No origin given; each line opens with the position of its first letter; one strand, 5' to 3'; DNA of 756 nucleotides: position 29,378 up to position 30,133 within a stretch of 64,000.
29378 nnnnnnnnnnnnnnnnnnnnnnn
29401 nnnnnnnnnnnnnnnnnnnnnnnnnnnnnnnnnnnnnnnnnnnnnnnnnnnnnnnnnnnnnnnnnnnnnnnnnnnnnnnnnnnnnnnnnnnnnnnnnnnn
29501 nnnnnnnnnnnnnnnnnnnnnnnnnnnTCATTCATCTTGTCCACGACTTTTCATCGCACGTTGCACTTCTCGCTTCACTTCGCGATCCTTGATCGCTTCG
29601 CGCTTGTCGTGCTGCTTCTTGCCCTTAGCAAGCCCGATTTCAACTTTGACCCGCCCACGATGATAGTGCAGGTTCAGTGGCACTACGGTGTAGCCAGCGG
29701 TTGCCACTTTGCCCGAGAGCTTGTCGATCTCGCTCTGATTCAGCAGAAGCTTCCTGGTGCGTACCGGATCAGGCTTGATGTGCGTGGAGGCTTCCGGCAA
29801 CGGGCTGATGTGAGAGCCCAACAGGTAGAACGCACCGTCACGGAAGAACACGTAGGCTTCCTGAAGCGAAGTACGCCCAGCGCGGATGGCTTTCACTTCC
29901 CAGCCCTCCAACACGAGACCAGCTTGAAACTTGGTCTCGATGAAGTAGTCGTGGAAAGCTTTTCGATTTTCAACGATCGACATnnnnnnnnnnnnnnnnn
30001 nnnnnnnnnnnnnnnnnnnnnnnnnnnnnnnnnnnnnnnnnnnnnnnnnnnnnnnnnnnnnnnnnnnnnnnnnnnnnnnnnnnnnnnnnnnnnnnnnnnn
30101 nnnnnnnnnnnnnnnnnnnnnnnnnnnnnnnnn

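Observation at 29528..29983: Phage-encoded SmpB (tmRNA partner) without an obvious tmRNA gene in the window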

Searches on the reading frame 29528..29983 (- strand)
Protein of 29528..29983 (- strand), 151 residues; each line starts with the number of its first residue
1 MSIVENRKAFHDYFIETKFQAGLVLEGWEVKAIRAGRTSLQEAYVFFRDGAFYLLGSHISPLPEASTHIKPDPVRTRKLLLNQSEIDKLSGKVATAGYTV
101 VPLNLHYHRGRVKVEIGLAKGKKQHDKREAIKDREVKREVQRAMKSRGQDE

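Call 4: search_protein_families(library=pfam, proteins=[window:29528-29983:-], max_evalue=0.01)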
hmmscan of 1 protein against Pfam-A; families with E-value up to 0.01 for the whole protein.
window:29528-29983:- (151 aa): 1 family
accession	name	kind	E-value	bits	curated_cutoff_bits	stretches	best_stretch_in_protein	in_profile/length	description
PF01668.23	SmpB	-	4.1e-57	192.6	27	1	3-145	1-142/143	SmpB protein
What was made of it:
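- On SmpB (PF01668 / TIGR00086 / NF003843): Pfam gives 192.6 bits against a cutoff of 27, covering profile positions 1-142 of 143 (call 4).
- Checked: It matches PF01668 over profile positions 1-142 of 143 at E=4.1e-57 (192.6 bits against a cutoff of 27; call 4).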

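Call 5: search_protein_families(library=ncbifam, proteins=[window:29528-29983:-], max_evalue=0.01)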
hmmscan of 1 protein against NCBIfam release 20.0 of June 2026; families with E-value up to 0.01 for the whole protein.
window:29528-29983:- (151 aa): 2 families
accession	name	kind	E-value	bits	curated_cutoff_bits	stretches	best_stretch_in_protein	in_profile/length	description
NF003843.0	PRK05422.1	equivalog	2.6e-61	205.8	130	1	2-146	12-155/156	SsrA-binding protein SmpB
TIGR00086.1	smpB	equivalog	1.2e-53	181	119.1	1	3-145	2-144/144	SsrA-binding protein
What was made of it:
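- On SmpB (PF01668 / TIGR00086 / NF003843): NCBIfam equivalogs give 205.8 bits against 130 and 181 bits against 119.1 (call 5).
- Checked: It matches the NCBIfam equivalogs NF003843 (2.6e-61, 205.8 bits against 130) and TIGR00086 (call 5).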

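Call 6: search_protein_families(library=phrogs, proteins=[window:29528-29983:-], max_evalue=0.01)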
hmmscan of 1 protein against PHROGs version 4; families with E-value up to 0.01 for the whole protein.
window:29528-29983:- (151 aa): 1 family
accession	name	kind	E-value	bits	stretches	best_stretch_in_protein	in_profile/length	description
phrog_6791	-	unknown function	1.1e-58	198.6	1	3-147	14-157/159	-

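Call 7: search_solved_structures(query=window:29528-29983:-, show_alignments=2)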
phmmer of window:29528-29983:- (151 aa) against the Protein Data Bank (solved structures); distinct sequences matched with E-value up to 0.001: 15.
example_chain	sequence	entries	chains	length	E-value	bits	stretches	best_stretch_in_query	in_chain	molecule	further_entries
7acj_5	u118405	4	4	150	1e-48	168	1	3-146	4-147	SsrA-binding protein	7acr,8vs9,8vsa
6q98_5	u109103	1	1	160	1.3e-48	167.7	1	3-146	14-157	SsrA-binding protein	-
7ac7_5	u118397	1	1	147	1.8e-48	167.2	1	5-146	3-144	SsrA-binding protein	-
7abz_5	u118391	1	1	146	2e-48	167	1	5-146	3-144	SsrA-binding protein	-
6q97_5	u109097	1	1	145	2.2e-48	166.9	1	5-146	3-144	SsrA-binding protein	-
6q9a_5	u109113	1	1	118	2.1e-38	134.5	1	5-120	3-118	SsrA-binding protein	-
7ljp_A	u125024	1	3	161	5.8e-35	123.4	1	3-145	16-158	SsrA-binding protein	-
5zey_C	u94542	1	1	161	1.1e-31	112.7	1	3-148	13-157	SsrA-binding protein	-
1p6v_A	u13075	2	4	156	1.5e-30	109.1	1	3-146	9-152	SsrA-binding protein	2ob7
1j1h_A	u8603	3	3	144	3.7e-30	107.8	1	3-141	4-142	Small Protein B | SMALL PROTEIN B SMPB | SsrA-binding protein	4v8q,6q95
3iyq_B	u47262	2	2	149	4.7e-30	107.5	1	3-141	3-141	SsrA-binding protein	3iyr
2czj_A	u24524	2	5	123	5e-26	94.4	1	3-122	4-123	SsrA-binding protein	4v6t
1wjx_A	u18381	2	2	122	5.1e-26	94.4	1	3-122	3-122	SsrA-binding protein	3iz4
1k8h_A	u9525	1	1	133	5.8e-25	91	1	3-127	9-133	Small protein B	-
1zc8_K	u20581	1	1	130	6.5e-24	87.6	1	3-123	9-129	SsrA-binding protein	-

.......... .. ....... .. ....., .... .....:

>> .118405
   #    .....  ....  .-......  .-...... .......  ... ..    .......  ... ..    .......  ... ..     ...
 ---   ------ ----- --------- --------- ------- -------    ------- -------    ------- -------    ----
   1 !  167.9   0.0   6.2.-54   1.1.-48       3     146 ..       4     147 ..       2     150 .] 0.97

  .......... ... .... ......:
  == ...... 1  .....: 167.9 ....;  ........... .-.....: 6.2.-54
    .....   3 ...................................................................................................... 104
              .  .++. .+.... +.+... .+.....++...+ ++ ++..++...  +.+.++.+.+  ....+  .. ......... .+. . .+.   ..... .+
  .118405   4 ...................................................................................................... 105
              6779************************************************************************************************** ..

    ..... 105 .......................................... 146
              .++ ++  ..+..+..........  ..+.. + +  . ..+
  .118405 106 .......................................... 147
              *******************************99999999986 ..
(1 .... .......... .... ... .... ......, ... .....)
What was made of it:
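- Checked: It aligns to E. coli SmpB chains from ribosome-tmRNA cryo-EM entries (7acj and others) at E=1e-48 over residues 3-146 (call 7).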

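Call 9: search_dna_similar(query=window:29528-29983:-, collection=phages, mode=protein, max_rows=60)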
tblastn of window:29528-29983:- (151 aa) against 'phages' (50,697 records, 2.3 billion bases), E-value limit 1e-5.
Records with a match: 67; places in all: 67; records where one place covers at least 80% of the query: 66.
Best place of each record, by identity: <60% 67.
By first word of the organism name: Bacteriophage 18; Prevotella 15; Klebsiella 6; Listeria 6; uncultured 5; Escherichia 4; Staphylococcus 4; Acinetobacter 3; Enterococcus 2; Pseudomonas 1; and 3 more.
By host as written in the record: - 26; Prevotella sp. 15; Listeria monocytogenes 6; Staphylococcus aureus 3; Escherichia coli 500465 2; Klebsiella pneumoniae ST15-OXA48 2; Klebsiella pneumoniae ST437-OXA245 2; Pseudomonas aeruginosa 1; and 10 more.
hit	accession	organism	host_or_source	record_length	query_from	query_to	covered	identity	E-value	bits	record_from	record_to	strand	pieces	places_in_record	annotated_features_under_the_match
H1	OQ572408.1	Pseudomonas phage Y6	Pseudomonas aeruginosa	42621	2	151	99%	54.0%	1e-47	169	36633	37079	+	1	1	record has no annotation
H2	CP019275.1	Escherichia coli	pig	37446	2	146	96%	53.8%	4e-48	171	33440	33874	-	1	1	SsrA-binding protein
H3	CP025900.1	Escherichia phage 500465-1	Escherichia coli 500465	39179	2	146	96%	53.8%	4e-48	171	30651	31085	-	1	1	record has no annotation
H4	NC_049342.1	Escherichia phage 500465-1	Escherichia coli 500465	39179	2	146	96%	53.8%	4e-48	171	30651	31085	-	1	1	SsrA-binding protein SmpB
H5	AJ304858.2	Enterobacteria phage CP-1639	Escherichia coli 1639/77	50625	2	146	96%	53.8%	4e-48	171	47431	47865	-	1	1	smpB: small protein B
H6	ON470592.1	Escherichia phage vB_EcoM-613R3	Escherichia coli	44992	2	146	96%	53.8%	9e-48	170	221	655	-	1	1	tmRNA-binding protein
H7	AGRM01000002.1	Salmonella enterica subsp. houtenae str. ATCC BAA-1581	Homo sapiens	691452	2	149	98%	50.7%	8e-47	167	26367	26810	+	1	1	SsrA-binding protein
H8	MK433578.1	Klebsiella phage ST15-OXA48phi14.1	Klebsiella pneumoniae ST15-OXA48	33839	2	149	98%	50.7%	2e-45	163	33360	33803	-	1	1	SsrA-binding protein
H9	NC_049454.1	Klebsiella phage ST15-OXA48phi14.1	Klebsiella pneumoniae ST15-OXA48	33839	2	149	98%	50.7%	2e-45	163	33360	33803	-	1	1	SsrA-binding protein SmpB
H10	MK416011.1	Klebsiella phage ST437-OXA245phi4.1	Klebsiella pneumoniae ST437-OXA245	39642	2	149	98%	50.7%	2e-45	163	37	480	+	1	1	SsrA-binding protein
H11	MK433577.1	Klebsiella phage ST512-KPC3phi13.6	Klebsiella pneumoniae ST512-KPC3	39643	2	149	98%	50.7%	2e-45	163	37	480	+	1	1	SsrA-binding protein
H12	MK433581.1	Klebsiella phage ST258-KPC3phi16.1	Klebsiella pneumoniae ST258-KPC3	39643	2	149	98%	50.7%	2e-45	163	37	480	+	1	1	SsrA-binding protein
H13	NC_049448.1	Klebsiella phage ST437-OXA245phi4.1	Klebsiella pneumoniae ST437-OXA245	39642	2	149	98%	50.7%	2e-45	163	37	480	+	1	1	SsrA-binding protein SmpB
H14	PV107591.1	Acinetobacter phage vB_AbaS_qsb1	Acinetobacter baumannii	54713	2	142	93%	52.5%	7e-43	155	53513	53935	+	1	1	SsrA-binding protein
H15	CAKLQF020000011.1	Acinetobacter phage MD-2021a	not known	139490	2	142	93%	52.5%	7e-43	155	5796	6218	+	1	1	smpB: SsrA-binding protein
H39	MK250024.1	Prevotella phage Lak-B5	Prevotella sp.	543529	4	146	95%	43.8%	3e-26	108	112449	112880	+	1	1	record has no annotation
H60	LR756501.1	uncultured phage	metagenomic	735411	4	146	95%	40.3%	2e-26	108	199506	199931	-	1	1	record has no annotation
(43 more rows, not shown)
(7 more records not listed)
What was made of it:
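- Closest known: Host smpB at prophage edges in GenBank 'phage' records. Same: An SsrA-binding protein is annotated in a phage record (call 9).
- Many of the 67 'phage' records with SmpB have it at a record end or annotated as the host gene: E. coli 500465-1, the Klebsiella ST437 prophages, and Staphylococcus StauST398-5 (call 9).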

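Call 12: find_encoding_contigs(protein=window:29528-29983:-, flank=10000, max_places=10)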
Protein window:29528-29983:- (151 aa): 2 contigs read that carry it; 1 place shown.
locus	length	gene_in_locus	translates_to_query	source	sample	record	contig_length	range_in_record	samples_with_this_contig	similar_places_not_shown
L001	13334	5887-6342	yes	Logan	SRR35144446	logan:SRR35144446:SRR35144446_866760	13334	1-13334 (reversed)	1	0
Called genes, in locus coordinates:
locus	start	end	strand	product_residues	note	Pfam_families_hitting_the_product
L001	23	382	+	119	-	-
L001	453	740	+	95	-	-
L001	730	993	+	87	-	-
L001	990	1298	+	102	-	-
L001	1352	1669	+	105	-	-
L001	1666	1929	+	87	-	-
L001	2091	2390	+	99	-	-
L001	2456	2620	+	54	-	-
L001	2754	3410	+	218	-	-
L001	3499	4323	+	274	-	PF01145:Band_7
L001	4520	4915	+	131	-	-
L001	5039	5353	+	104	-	-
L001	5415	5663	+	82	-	-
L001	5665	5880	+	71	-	-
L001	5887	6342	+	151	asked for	PF01668:SmpB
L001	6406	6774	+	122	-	-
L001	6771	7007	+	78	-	-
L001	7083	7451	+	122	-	-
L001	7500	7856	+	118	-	-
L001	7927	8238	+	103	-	-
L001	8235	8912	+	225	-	-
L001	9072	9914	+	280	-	-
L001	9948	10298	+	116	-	-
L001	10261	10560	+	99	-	-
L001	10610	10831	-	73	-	-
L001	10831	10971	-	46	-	-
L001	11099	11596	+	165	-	-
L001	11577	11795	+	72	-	-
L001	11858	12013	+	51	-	-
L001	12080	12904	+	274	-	-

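Call 13: find_homologous_proteins(query=window:29528-29983:-)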
Query window:29528-29983:- (151 aa): 8000 proteins with E <= 0.001 among 8000 candidates; the best 120 are listed.
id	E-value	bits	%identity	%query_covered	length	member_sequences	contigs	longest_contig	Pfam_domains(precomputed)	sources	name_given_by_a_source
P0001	9.9e-94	329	100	100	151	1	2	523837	PF01668.24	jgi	jgi:SsrA-binding protein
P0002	1.7e-79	282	87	96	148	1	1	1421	PF01668.24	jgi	-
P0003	1.5e-75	270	81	99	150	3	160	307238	PF01668.24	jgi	jgi:SsrA-binding protein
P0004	1.9e-69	250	77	96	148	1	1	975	PF01668.24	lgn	-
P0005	1.6e-68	247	77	96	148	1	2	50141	PF01668.24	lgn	-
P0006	8.5e-67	241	76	96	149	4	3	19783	PF01668.24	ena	-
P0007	4.4e-66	239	70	99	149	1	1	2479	PF01668.24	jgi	-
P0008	6.7e-66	238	74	96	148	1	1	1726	PF01668.24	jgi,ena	-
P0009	8.2e-66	238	72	96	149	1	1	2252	PF01668.24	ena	-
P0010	1.2e-65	238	72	98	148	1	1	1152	PF01668.24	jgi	jgi:SsrA-binding protein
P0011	1.3e-65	237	70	99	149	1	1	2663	PF01668.24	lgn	-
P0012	1.5e-65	237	75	96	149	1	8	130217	PF01668.24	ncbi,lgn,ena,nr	ncbi:SsrA-binding protein [Rhodocyclaceae bacterium]|nr:SsrA-binding protein [Rhodocyclaceae bacteri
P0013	1.6e-65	237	74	97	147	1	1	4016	PF01668.24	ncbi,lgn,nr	ncbi:MAG: SsrA-binding protein SmpB [Betaproteobacteria bacterium]|nr:SsrA-binding protein SmpB [Bet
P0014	1.6e-65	237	71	97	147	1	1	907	PF01668.24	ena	-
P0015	1.6e-65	237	72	98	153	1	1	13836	PF01668.24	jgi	jgi:SsrA-binding protein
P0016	1.7e-65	237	73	97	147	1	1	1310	PF01668.24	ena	-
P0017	1.7e-65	237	74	96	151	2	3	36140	PF01668.24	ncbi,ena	-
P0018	2.0e-65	237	71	97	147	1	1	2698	PF01668.24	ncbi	-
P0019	2.1e-65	237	72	96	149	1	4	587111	PF01668.24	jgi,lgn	jgi:SsrA-binding protein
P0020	2.7e-65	236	72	99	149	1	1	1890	PF01668.24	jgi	jgi:SsrA-binding protein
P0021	2.9e-65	236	73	97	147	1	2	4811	PF01668.24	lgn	-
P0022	3.0e-65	236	74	96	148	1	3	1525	PF01668.24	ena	-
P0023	3.0e-65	236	74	96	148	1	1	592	PF01668.24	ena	-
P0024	3.4e-65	236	70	97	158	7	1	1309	PF01668.24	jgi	jgi:SsrA-binding protein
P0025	4.2e-65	236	75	97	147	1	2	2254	PF01668.24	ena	-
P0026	4.2e-65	236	72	98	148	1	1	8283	PF01668.24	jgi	jgi:SsrA-binding protein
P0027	4.2e-65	236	74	96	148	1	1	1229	PF01668.24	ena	-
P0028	4.2e-65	236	72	97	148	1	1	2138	PF01668.24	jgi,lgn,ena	jgi:SsrA-binding protein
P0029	4.3e-65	236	74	97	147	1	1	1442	PF01668.24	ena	-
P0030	4.6e-65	236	73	97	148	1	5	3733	PF01668.24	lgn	-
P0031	4.9e-65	236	71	97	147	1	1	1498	PF01668.24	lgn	-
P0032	5.3e-65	235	71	97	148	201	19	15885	PF01668.24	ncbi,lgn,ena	-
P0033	5.5e-65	235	74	96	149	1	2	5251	PF01668.24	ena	-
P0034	5.7e-65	235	72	98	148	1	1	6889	PF01668.24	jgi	-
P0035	5.8e-65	235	72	97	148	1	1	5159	PF01668.24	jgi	jgi:SsrA-binding protein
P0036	5.8e-65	235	72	97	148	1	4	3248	PF01668.24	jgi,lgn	jgi:SsrA-binding protein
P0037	5.9e-65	235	72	97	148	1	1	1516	PF01668.24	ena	-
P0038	5.9e-65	235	74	96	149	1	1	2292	PF01668.24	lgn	-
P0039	6.5e-65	235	72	97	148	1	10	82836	PF01668.24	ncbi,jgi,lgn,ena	-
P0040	6.5e-65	235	72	98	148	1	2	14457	PF01668.24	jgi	-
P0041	6.8e-65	235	71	96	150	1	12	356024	PF01668.24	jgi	jgi:SsrA-binding protein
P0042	7.8e-65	235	74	96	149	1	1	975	PF01668.24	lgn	-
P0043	7.8e-65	235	72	97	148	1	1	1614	PF01668.24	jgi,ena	-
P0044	7.9e-65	235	72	97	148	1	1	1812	PF01668.24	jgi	jgi:SsrA-binding protein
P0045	8.0e-65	235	74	97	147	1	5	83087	PF01668.24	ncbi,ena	-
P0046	8.0e-65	235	72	98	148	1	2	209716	PF01668.24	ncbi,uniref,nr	ncbi:SsrA-binding protein SmpB [Crenobacter sp. SG2303]|uniref:SsrA-binding protein n=1 Tax=Crenobac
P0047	9.1e-65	235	72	97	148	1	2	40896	PF01668.24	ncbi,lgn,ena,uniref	ncbi:SsrA-binding protein SmpB [Vogesella amnigena]|uniref:SsrA-binding protein n=1 Tax=Vogesella am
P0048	9.2e-65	235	72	97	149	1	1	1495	PF01668.24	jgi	jgi:SsrA-binding protein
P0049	9.3e-65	235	72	97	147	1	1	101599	PF01668.24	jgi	jgi:SsrA-binding protein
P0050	1.0e-64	234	74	97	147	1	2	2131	PF01668.24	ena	-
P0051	1.1e-64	234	74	96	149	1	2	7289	PF01668.24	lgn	-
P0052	1.1e-64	234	72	97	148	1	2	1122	PF01668.24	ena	-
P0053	1.1e-64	234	73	97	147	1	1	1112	PF01668.24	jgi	jgi:SsrA-binding protein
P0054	1.1e-64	234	72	97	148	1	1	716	PF01668.24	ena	-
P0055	1.1e-64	234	69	99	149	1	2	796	PF01668.24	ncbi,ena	-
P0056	1.2e-64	234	71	97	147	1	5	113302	PF01668.24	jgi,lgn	jgi:SsrA-binding protein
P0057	1.2e-64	234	73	97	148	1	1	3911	PF01668.24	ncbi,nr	ncbi:MAG: SsrA-binding protein SmpB [Betaproteobacteria bacterium]|nr:SsrA-binding protein SmpB [Bet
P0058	1.3e-64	234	70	97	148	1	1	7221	PF01668.24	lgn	-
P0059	1.4e-64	234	71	97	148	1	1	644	PF01668.24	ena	-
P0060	1.4e-64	234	71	97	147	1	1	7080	PF01668.24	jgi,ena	-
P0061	1.5e-64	234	74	97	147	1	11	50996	PF01668.24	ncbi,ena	-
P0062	1.5e-64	234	73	97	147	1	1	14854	PF01668.24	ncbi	-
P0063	1.5e-64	234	72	97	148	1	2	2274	PF01668.24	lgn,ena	-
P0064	1.6e-64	234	72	98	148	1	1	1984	PF01668.24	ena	-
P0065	1.6e-64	234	71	97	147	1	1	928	PF01668.24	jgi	jgi:SsrA-binding protein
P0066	1.6e-64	234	72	96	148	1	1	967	PF01668.24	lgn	-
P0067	1.7e-64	234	72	96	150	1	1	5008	PF01668.24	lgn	-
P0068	1.7e-64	234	71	97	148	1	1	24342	PF01668.24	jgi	jgi:SsrA-binding protein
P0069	1.8e-64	234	72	96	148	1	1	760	PF01668.24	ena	-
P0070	1.9e-64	234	71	96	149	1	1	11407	PF01668.24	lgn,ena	-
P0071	2.0e-64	234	73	97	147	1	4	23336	PF01668.24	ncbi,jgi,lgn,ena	jgi:SsrA-binding protein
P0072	2.0e-64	234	72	96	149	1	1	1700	PF01668.24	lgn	-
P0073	2.1e-64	234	72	96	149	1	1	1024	PF01668.24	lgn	-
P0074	2.1e-64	234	74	96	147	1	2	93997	PF01668.24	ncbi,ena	-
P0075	2.1e-64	233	71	97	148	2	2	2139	PF01668.24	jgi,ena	-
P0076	2.1e-64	233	71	97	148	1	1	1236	PF01668.24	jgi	-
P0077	2.2e-64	233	71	98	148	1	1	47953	PF01668.24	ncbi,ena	-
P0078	2.2e-64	233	72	96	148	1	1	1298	PF01668.24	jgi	jgi:SsrA-binding protein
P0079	2.3e-64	233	73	97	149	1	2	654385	PF01668.24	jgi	jgi:SsrA-binding protein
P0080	2.6e-64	233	73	97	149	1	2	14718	PF01668.24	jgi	jgi:SsrA-binding protein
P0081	2.6e-64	233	71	96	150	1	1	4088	PF01668.24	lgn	-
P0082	2.7e-64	233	68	99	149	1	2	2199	PF01668.24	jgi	jgi:SsrA-binding protein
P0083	2.8e-64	233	73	97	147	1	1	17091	PF01668.24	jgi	jgi:SsrA-binding protein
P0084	2.9e-64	233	71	97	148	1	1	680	PF01668.24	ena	-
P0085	3.0e-64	233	71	97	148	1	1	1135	PF01668.24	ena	-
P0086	3.0e-64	233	72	98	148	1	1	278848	PF01668.24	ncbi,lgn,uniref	ncbi:SsrA-binding protein SmpB [Vogesella sp. GCM10023246]|uniref:SsrA-binding protein n=1 Tax=Voges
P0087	3.1e-64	233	73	96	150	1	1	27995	PF01668.24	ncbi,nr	ncbi:MAG: SsrA-binding protein SmpB [Nitrosomonadales bacterium]|nr:SsrA-binding protein SmpB [Nitro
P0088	3.2e-64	233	73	97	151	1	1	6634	PF01668.24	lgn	-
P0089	3.3e-64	233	72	96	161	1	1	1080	PF01668.24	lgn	-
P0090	3.3e-64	233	72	97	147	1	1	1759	PF01668.24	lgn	-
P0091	3.4e-64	233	72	96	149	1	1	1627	PF01668.24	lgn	-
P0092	3.6e-64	233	71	97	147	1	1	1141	PF01668.24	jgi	jgi:SsrA-binding protein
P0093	3.6e-64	233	73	97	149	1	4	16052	PF01668.24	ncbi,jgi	jgi:SsrA-binding protein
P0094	3.6e-64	233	71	98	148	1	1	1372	PF01668.24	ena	-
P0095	3.7e-64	233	71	97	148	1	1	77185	PF01668.24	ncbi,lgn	-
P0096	3.7e-64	233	71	97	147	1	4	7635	PF01668.24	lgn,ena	-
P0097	3.8e-64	233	72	98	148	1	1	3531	PF01668.24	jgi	jgi:SsrA-binding protein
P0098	3.9e-64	233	72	96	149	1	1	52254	PF01668.24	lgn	-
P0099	4.0e-64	233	74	97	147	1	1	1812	PF01668.24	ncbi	-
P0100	4.0e-64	233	68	100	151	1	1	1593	PF01668.24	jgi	-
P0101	4.1e-64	233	69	97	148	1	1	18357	PF01668.24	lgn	-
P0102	4.2e-64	233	72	98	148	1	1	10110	PF01668.24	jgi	jgi:SsrA-binding protein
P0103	4.3e-64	232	74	96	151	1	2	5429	PF01668.24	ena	-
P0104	4.3e-64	232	71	97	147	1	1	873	PF01668.24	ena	-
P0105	4.4e-64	232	73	97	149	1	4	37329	PF01668.24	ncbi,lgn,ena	-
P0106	4.7e-64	232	74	96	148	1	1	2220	PF01668.24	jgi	jgi:SsrA-binding protein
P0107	4.7e-64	232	71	97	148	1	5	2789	PF01668.24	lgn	-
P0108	4.9e-64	232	70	98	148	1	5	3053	PF01668.24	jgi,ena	jgi:SsrA-binding protein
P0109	5.0e-64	232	72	96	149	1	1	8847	PF01668.24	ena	-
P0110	5.1e-64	232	73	97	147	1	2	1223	PF01668.24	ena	-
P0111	5.4e-64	232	73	96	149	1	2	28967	PF01668.24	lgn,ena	-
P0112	5.4e-64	232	74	96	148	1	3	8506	PF01668.24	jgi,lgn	jgi:SsrA-binding protein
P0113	5.6e-64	232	72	96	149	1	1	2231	PF01668.24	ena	-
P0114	5.6e-64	232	70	96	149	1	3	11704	PF01668.24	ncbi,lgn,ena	-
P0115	5.7e-64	232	70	98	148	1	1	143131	PF01668.24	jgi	-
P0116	5.7e-64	232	72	96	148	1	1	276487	PF01668.24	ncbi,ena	-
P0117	5.7e-64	232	72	97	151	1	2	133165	PF01668.24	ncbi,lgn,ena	-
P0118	6.0e-64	232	71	97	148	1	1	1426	PF01668.24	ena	-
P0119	6.2e-64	232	72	96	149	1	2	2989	PF01668.24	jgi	jgi:SsrA-binding protein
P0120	6.2e-64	232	71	97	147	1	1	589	PF01668.24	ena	-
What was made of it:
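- On Huge (jumbo or mega) phage genome: The contig length of 523,837 bp comes from the protein database record (call 13).
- The exact protein is on a 523,837-bp contig (call 13).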

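Call 19: find_related_loci(query=window:29528-29983:-, collection=viral_contigs, flank=10000)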
Query window:29528-29983:- (151 aa) in viral_contigs; peptide patterns used: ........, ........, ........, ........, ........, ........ (x = any residue, [..] = any of these).
28 stretches matched a pattern; 18 encode a relative of the query (tblastn E <= 1e-3); 18 distinct loci.
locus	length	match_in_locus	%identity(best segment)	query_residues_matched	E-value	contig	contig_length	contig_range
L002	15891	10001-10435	70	1-145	2e-69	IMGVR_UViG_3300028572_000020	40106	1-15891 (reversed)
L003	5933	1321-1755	70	1-145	2e-69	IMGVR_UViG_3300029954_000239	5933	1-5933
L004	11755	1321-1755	70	1-145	2e-69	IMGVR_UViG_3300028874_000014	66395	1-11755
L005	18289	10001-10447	68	1-151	6e-69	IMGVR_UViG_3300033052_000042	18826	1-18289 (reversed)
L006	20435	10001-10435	65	1-145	7e-64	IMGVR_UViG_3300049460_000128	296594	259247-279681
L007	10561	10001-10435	64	1-145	1e-61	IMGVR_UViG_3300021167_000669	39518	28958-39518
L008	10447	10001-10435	64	1-145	1e-61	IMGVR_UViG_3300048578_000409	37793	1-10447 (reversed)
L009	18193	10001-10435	61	1-145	1e-60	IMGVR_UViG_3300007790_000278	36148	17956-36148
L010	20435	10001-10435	61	1-145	3e-59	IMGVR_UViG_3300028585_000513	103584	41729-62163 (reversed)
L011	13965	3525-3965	63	1-147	5e-55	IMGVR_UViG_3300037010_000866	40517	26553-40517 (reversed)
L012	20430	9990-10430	63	1-147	5e-55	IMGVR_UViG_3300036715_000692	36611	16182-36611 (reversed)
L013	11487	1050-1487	57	1-146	4e-54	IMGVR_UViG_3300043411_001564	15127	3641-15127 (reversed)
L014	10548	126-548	58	2-142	1e-53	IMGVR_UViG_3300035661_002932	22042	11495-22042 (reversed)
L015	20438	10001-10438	53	3-147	2e-49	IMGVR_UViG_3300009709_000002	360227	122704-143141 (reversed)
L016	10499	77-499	57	2-142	2e-48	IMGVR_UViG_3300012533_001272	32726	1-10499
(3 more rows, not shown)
